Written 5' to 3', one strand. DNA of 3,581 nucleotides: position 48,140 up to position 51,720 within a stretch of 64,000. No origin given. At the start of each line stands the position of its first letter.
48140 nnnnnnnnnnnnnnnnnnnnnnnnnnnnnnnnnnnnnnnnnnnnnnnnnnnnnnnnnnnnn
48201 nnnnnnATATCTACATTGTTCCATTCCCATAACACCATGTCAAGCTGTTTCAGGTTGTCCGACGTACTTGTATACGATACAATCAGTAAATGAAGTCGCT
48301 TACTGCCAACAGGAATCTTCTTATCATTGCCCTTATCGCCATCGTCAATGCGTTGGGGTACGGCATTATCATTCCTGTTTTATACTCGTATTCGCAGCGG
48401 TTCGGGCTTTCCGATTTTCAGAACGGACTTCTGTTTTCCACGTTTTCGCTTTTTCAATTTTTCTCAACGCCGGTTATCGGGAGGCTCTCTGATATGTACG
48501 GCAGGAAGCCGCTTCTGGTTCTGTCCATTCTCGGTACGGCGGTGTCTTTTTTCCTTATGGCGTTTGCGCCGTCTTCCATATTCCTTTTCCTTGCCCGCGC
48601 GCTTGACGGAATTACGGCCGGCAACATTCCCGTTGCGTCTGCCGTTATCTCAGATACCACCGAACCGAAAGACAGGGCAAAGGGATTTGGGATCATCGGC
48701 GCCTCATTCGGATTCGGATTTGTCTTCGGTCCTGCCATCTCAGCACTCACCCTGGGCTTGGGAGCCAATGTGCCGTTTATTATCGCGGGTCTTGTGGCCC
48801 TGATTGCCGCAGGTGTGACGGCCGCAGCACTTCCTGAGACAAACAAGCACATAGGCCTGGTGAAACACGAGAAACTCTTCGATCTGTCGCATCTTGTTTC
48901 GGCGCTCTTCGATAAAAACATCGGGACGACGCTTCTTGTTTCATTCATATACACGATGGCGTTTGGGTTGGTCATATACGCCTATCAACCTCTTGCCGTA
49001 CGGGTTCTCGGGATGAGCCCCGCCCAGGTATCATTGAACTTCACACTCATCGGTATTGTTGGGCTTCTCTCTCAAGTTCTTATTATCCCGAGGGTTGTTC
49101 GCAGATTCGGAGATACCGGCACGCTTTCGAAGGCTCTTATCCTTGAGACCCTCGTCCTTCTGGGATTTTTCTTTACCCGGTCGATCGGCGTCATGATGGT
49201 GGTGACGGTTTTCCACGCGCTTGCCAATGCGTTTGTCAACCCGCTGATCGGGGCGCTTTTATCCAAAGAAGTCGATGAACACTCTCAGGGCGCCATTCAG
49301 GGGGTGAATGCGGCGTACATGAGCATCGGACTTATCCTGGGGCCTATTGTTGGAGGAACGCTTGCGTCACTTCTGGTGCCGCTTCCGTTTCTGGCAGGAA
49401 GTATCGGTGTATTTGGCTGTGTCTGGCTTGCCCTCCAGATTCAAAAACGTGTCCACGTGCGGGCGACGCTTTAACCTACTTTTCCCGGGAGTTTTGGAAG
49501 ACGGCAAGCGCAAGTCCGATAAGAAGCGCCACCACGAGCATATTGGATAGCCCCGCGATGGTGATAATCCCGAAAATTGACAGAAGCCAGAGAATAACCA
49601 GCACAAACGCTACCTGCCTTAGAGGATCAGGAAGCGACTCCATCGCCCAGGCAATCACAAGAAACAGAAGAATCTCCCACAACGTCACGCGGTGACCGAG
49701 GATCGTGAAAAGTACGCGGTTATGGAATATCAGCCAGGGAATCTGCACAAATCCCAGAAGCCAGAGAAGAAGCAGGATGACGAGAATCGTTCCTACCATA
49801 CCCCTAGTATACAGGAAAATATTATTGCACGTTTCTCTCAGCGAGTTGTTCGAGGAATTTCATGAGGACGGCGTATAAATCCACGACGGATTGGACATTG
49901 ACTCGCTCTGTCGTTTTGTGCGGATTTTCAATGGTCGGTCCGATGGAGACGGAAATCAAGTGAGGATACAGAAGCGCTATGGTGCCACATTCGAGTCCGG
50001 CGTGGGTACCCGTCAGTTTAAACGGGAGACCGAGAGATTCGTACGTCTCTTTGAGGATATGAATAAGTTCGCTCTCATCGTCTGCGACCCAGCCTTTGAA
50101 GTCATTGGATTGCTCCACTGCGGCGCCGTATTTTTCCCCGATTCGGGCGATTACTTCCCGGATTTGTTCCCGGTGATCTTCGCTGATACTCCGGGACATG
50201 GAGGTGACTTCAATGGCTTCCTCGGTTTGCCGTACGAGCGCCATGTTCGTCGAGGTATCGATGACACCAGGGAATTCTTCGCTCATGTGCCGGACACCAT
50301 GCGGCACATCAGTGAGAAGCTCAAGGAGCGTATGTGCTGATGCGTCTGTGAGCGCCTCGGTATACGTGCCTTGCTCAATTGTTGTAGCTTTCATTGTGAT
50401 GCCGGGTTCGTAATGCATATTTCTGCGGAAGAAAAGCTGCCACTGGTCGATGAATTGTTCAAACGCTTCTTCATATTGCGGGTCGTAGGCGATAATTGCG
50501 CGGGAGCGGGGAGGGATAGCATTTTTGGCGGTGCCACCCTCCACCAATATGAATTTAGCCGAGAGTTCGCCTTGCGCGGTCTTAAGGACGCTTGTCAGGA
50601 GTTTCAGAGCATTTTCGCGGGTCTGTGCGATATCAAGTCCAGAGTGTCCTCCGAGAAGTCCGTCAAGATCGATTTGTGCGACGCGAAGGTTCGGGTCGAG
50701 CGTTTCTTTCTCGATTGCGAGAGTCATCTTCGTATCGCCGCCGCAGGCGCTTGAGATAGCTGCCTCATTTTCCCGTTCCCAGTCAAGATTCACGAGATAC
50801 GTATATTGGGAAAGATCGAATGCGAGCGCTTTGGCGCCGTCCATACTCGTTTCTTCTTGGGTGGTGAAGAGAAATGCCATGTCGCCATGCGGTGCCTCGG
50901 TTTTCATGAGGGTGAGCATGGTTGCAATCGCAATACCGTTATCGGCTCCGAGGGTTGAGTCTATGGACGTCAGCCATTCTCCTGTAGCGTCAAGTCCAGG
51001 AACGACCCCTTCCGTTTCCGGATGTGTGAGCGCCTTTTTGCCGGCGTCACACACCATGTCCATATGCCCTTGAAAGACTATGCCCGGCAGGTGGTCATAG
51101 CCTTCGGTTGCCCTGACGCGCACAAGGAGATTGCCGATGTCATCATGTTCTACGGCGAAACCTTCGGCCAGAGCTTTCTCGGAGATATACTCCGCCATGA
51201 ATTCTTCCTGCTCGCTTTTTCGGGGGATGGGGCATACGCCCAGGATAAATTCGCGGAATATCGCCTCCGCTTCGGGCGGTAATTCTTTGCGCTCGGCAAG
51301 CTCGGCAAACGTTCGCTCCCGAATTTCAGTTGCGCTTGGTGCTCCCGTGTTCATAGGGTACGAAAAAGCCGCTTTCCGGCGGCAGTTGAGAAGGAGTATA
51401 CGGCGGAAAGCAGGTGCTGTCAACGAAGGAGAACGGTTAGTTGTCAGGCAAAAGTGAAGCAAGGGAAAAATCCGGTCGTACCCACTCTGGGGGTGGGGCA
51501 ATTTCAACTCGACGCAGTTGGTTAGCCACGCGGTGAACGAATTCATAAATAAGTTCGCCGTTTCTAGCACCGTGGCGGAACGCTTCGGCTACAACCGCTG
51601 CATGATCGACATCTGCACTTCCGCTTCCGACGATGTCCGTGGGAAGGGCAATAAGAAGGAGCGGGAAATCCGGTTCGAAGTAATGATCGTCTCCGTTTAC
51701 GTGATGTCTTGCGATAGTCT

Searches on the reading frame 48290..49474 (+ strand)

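Call 60: search_protein_families(library=pfam, proteins=[window:48290-49474:+], max_evalue=0.00001)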
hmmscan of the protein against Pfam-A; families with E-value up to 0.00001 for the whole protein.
window:48290-49474:+ (394 aa): 4 families
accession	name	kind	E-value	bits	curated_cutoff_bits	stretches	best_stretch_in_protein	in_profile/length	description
PF07690.21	MFS_1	-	1.8e-51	175.5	33.4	2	13-195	1-186/347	Major Facilitator Superfamily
PF12832.13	MFS_1_like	-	1.4e-11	44.5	25.2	1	4-153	208-360/373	MFS_1 like family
PF00083.30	Sugar_tr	-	8.4e-10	38.5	22.3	1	34-184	37-194/452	Sugar (and other) transporter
PF13347.12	MFS_2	-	4.1e-07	29.4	27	1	20-332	10-347/427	MFS/sugar transport protein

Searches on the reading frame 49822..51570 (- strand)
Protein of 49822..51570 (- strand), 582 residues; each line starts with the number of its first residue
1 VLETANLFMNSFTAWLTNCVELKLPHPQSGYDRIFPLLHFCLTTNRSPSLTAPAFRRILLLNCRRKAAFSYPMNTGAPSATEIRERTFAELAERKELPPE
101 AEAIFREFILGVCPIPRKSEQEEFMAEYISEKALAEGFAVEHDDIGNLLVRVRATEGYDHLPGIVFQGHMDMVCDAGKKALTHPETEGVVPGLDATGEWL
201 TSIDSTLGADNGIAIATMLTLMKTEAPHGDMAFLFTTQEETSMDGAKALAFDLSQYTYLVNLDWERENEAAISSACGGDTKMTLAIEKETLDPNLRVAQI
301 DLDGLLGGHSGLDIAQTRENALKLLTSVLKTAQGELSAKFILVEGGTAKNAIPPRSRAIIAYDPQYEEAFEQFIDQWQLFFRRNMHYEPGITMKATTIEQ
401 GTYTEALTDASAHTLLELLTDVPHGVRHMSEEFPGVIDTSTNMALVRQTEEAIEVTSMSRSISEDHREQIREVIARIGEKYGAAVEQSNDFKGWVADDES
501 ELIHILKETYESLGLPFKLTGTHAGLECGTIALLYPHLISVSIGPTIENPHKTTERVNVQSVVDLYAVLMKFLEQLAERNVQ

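Call 60: search_protein_families(library=pfam, proteins=[window:49822-51570:-], max_evalue=0.00001)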
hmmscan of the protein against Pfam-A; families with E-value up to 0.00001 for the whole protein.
window:49822-51570:- (582 aa): 2 families
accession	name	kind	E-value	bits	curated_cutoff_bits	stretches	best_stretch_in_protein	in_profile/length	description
PF01546.33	Peptidase_M20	-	1.1e-09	39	24.6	1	166-575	2-206/206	Peptidase family M20/M25/M40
PF04389.22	Peptidase_M28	-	4.1e-06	27.1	21.3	0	208-280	29-110/193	Peptidase family M28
